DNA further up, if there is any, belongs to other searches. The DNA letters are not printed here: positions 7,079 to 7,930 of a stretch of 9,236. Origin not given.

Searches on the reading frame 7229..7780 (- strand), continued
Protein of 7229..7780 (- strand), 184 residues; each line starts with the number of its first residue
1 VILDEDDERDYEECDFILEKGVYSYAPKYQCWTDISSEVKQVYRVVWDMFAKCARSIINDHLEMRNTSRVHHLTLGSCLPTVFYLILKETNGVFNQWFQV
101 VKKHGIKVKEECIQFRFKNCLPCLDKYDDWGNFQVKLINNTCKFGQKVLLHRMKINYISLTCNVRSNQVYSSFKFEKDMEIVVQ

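Call 66: fold_search(model_id=the predicted structure, library=pdb)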
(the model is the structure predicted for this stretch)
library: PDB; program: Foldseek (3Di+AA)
matches with E <= 10: 869; with E <= 0.001: 0
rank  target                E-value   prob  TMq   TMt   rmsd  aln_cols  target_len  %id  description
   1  4ytx_F                3.2e-02  0.18  0.16  0.17  18.2       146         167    9  Crystal structure of Ups1-Mdm35 complex with PA (released 2015-08-12)
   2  1hn2_B                6.2e-02  0.18  0.15  0.16  19.0       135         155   10  CRYSTAL STRUCTURE OF BOVINE OBP COMPLEXED WITH AMINOANTHRACENE (released 2001-12-05)
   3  1obp_B                8.2e-02  0.15  0.14  0.16  19.0       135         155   10  ODORANT-BINDING PROTEIN FROM BOVINE NASAL MUCOSA (released 1996-10-14)
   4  4tq2                  1.5e-01  0.09  0.15  0.15  18.2       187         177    8  Structure of S-type Phycobiliprotein Lyase CPES from Guillardia theta (released 2014-08-13)
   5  6nre                  1.9e-01  0.16  0.15  0.16  13.3        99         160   13  Monomeric Lipocalin Can F 6 (released 2019-09-25)
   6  3tfz_E                1.9e-01  0.11  0.14  0.15  19.6       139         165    7  Crystal structure of Zhui aromatase/cyclase from Streptomcyes sp. R1128 (released 2011-09-14)
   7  6f6o                  2.0e-01  0.12  0.14  0.13  18.2       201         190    8  Structure of Adenovirus 3 fiber head V239D mutant (released 2018-12-19)
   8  3tfz_F                2.0e-01  0.06  0.12  0.13  19.3       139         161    8  Crystal structure of Zhui aromatase/cyclase from Streptomcyes sp. R1128 (released 2011-09-14)
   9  3pj7_A                2.3e-01  0.12  0.14  0.11  18.0       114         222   12  Crystal structure of far-red fluorescent protein Katushka crystallized at pH 8.5 (released 2011-05-25)
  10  3pib_B                2.5e-01  0.12  0.13  0.11  18.0       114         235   12  Crystal structure of red fluorescent protein eqFP578 crystallized at pH 5.5 (released 2011-05-25)
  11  4run_A                2.6e-01  0.12  0.15  0.17  16.4        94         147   10  Crystal structure of human odorant binding protein OBPIIa (released 2015-04-08)
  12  5yt1_B                2.7e-01  0.11  0.13  0.11  18.0       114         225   12  Crystal structrure of near infrared fluoresecent protein mNeptune684 (released 2018-11-21)
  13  8jyy_B                2.7e-01  0.07  0.15  0.14  16.4       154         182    7  Crystal structure of the gasdermin-like protein RCD-1-2 from Neurospora crassa (released 2024-05-01)
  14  5zyh                  3.1e-01  0.04  0.13  0.11  17.0       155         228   10  Crystal structure of CERT START domain in complex with compound E5 (released 2019-02-27)
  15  2in5_B                3.2e-01  0.11  0.15  0.15  15.2       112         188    5  Crystal Structure of the hypothetical lipoprotein YmcC from Escherichia coli (K12), Northeast Structural Genomics targ (released 2006-11-07)
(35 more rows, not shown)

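Call 68: fold_search(model_id=the predicted structure, library=viral)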
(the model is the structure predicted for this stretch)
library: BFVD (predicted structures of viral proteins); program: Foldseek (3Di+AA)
matches with E <= 10: 721; with E <= 0.001: 0
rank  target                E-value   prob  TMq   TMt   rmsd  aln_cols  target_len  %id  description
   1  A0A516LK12            2.2e-02  0.35  0.15  0.19  17.2       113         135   12  (no name in the UniProt tables at hand)
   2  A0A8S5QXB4            3.3e-02  0.28  0.19  0.14  19.8       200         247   10  Uncharacterized protein [Siphoviridae sp. ctcuE16]
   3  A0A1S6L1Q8            3.5e-02  0.21  0.15  0.13  17.2       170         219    6  (no name in the UniProt tables at hand)
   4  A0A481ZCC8            7.2e-02  0.85  0.27  0.31   8.0       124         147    7  Uncharacterized protein [Pithovirus LCPAC401]
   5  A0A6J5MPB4            7.6e-02  0.33  0.16  0.19  16.4       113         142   12  Phage major tail protein TP901-1 [uncultured Caudovirales phage]
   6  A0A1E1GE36            1.1e-01  0.08  0.12  0.03  19.1       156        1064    8  (no name in the UniProt tables at hand)
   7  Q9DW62                1.1e-01  0.18  0.16  0.13  20.6       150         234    9  Pr131 [Rat cytomegalovirus (strain Maastricht)]
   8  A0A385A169            1.2e-01  0.10  0.15  0.07  25.8       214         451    7  (no name in the UniProt tables at hand)
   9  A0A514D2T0            1.2e-01  0.06  0.15  0.08  31.4       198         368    8  Maturation protein [Leviviridae sp.]
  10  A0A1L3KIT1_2          1.3e-01  0.08  0.14  0.04  20.1       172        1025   13  RNA-dependent RNA polymerase (Fragment) [Wenzhou Nido-like virus 1]
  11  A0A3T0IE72            1.4e-01  0.11  0.20  0.18  20.3       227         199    6  (no name in the UniProt tables at hand)
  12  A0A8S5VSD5            1.5e-01  0.21  0.22  0.28  16.7       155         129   11  (no name in the UniProt tables at hand)
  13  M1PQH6                1.5e-01  0.07  0.13  0.05  24.6       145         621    6  (no name in the UniProt tables at hand)
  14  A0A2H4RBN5            1.6e-01  0.28  0.25  0.31   9.7       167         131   10  Uncharacterized protein [Sulfolobus ellipsoid virus 1]
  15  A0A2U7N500            1.6e-01  0.15  0.14  0.11   6.7        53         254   13  Uncharacterized protein [Pseudomonas phage PspYZU05]
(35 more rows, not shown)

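Call 73: find_encoding_contigs(protein=P0021, flank=5000, max_places=10)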
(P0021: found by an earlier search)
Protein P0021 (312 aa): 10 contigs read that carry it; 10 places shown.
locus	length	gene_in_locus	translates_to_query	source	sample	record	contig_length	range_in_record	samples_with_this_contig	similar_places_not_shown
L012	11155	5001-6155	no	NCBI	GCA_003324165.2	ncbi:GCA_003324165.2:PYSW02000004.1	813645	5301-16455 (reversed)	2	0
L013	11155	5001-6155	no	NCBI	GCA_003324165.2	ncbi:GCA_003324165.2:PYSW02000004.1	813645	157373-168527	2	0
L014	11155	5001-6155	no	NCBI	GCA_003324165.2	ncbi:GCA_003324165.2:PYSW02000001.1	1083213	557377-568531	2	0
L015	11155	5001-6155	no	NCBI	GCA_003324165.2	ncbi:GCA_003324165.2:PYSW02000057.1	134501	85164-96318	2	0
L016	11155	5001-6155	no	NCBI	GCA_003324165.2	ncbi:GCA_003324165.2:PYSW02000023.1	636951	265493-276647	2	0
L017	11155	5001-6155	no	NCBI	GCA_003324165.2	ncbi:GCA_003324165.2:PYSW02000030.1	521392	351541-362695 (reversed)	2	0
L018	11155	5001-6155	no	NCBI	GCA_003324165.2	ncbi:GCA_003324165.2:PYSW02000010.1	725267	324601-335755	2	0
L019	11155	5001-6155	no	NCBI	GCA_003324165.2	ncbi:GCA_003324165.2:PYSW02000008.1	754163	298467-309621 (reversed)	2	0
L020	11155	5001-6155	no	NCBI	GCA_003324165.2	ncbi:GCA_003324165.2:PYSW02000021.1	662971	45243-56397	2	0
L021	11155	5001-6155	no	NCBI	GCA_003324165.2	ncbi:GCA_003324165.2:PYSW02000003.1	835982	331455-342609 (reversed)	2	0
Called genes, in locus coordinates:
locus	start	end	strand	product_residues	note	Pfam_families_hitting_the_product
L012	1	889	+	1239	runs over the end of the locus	PF23106:EGF_Teneurin (faint), PF23301:EGF_PEAR1L (faint), PF25024:EGF_TEN, PF07974:EGF_2 (weak), PF25024:EGF_TEN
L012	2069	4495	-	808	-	PF00615:RGS (weak)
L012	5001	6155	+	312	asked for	-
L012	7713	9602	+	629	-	PF04101:Glyco_tran_28_C (weak), PF00201:UDPGT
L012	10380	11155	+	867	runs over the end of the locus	-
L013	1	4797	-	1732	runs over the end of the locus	PF02207:zf-UBR, PF22960:WHD_UBR1, PF18995:PRT6_C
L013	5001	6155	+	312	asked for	-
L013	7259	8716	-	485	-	-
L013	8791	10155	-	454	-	PF05721:PhyH (faint), PF07350:Gig2-like (weak)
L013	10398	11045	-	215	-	-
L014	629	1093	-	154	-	-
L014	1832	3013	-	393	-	-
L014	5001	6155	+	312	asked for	-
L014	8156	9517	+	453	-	PF02146:SIR2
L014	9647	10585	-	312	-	PF00153:Mito_carr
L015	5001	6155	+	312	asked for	-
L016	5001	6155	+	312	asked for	-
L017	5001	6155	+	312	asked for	-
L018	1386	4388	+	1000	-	-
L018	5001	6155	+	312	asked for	-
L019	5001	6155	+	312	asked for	-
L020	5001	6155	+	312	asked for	-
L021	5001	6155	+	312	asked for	-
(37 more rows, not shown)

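Call 89: find_encoding_contigs(protein=P0031, flank=7000, max_places=3)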
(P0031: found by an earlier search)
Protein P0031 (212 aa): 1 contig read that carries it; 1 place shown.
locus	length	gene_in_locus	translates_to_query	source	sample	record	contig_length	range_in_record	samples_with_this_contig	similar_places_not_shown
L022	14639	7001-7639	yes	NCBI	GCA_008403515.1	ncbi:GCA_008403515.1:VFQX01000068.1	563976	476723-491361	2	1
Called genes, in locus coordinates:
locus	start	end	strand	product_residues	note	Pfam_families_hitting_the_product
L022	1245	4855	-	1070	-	PF00082:Peptidase_S8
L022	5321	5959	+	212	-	-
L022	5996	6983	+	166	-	-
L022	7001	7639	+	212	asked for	-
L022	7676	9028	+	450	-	-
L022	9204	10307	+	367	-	-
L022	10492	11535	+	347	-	PF00478:IMPDH, PF01070:FMN_dh (weak), PF00977:His_biosynth (faint), PF03060:NMO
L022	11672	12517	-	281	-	PF13475:DUF4116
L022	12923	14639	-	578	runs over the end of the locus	-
